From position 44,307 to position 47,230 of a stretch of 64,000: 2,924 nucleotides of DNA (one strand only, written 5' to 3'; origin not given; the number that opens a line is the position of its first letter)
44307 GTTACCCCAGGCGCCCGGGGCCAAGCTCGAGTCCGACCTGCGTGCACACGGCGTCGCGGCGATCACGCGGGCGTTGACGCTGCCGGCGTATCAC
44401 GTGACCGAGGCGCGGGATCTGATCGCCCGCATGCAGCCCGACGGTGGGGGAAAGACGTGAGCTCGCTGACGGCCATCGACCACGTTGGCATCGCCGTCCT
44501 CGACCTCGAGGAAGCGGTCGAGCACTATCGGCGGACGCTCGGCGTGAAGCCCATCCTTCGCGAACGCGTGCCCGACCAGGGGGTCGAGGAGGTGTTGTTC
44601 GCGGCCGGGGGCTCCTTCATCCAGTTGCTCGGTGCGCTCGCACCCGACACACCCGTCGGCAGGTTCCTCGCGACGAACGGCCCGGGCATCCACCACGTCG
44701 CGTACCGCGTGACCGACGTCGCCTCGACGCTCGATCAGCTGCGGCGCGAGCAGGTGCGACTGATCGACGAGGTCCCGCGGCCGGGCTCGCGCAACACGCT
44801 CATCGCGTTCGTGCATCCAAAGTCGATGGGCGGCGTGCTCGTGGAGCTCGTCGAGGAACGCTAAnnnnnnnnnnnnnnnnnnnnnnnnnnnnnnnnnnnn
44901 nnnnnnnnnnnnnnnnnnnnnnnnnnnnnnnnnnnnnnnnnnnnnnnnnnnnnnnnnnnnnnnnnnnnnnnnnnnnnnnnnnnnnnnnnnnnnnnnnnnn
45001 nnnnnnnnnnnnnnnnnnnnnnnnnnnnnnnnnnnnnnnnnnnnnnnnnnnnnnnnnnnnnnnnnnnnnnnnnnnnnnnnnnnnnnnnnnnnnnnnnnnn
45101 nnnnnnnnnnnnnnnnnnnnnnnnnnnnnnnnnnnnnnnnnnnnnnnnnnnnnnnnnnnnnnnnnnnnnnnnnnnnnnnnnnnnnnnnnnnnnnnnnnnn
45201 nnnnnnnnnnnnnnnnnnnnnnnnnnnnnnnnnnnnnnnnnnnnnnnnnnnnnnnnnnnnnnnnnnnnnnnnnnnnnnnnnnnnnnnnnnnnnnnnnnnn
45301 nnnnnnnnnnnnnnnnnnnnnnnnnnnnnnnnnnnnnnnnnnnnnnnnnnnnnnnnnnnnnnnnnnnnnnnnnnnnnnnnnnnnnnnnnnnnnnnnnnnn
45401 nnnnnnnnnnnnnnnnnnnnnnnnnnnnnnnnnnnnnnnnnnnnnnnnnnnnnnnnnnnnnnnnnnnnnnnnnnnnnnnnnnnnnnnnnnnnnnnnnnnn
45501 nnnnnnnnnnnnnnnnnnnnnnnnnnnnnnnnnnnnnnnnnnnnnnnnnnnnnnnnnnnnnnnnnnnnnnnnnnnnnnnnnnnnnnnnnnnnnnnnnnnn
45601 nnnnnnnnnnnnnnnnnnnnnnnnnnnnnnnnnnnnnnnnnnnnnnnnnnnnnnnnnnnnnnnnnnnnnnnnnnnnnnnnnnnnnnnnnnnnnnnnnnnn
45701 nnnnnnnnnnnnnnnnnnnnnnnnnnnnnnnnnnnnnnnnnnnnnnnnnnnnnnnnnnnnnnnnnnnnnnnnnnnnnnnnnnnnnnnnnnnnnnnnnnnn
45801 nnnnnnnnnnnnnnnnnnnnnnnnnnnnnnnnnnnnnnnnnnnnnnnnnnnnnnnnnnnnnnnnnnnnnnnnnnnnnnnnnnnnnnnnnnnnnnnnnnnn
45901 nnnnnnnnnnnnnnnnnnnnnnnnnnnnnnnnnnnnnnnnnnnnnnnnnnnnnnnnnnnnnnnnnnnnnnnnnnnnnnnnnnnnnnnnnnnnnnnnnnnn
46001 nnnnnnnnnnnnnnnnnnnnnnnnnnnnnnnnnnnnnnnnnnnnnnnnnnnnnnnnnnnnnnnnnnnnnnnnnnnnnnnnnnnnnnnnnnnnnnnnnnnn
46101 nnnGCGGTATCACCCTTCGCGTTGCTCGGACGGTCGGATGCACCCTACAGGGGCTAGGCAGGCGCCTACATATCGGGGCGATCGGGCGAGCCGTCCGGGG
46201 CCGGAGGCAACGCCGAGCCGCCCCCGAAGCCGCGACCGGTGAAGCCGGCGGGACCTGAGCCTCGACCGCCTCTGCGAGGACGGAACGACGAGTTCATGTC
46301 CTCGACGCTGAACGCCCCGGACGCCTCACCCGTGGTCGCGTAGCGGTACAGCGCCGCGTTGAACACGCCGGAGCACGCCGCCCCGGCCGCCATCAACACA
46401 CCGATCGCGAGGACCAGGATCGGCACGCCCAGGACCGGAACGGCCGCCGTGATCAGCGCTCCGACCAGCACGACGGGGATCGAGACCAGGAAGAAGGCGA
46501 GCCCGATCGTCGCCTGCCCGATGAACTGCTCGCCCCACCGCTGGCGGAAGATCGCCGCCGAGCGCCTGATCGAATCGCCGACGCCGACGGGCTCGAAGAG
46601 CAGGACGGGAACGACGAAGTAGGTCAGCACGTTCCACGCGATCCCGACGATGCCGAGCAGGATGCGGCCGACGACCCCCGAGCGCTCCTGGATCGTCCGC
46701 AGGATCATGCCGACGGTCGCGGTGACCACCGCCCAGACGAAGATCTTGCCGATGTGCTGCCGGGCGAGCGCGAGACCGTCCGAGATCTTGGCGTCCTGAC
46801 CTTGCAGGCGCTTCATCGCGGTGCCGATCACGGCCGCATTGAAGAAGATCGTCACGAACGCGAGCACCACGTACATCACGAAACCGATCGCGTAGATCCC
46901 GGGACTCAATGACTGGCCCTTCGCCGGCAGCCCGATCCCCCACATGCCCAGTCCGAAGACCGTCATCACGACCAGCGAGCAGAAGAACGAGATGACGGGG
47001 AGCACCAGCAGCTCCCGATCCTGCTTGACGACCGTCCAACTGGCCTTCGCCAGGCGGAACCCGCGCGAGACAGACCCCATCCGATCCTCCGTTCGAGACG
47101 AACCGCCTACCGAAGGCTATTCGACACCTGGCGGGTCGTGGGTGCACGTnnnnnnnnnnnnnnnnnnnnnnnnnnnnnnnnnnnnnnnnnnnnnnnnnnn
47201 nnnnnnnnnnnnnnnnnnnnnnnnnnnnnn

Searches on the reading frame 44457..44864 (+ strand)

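Call 53: search_protein_families(library=pfam, proteins=[window:44457-44864:+], max_evalue=0.00001)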
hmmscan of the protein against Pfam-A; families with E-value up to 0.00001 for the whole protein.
window:44457-44864:+ (135 aa): 3 families
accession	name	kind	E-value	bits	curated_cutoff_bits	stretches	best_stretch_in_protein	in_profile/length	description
PF13669.12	Glyoxalase_4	-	1e-21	77.7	27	1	8-118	1-109/109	Glyoxalase/Bleomycin resistance protein/Dioxygenase superfamily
PF00903.31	Glyoxalase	-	6.8e-15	56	20.6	1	7-131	2-121/121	Glyoxalase/Bleomycin resistance protein/Dioxygenase superfamily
PF13468.12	Glyoxalase_3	-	9.8e-13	49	25.1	1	7-101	1-101/176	Glyoxalase-like domain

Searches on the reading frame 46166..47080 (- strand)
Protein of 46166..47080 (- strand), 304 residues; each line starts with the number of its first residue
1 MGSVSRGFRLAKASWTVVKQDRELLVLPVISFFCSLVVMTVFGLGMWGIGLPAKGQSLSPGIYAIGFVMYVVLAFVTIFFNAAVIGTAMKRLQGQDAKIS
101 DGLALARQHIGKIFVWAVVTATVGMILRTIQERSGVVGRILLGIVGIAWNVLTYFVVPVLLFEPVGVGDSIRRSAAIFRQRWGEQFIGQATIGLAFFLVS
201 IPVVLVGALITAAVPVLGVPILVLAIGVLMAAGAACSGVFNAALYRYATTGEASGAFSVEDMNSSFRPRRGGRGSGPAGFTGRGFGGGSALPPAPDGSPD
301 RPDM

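Call 53: search_protein_families(library=pfam, proteins=[window:46166-47080:-], max_evalue=0.00001)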
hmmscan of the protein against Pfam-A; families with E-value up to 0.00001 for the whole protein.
window:46166-47080:- (304 aa): 1 family
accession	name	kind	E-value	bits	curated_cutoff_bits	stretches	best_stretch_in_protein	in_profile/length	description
PF19656.5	DUF6159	-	1.3e-39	136.6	27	1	63-253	4-202/204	Family of unknown function (DUF6159)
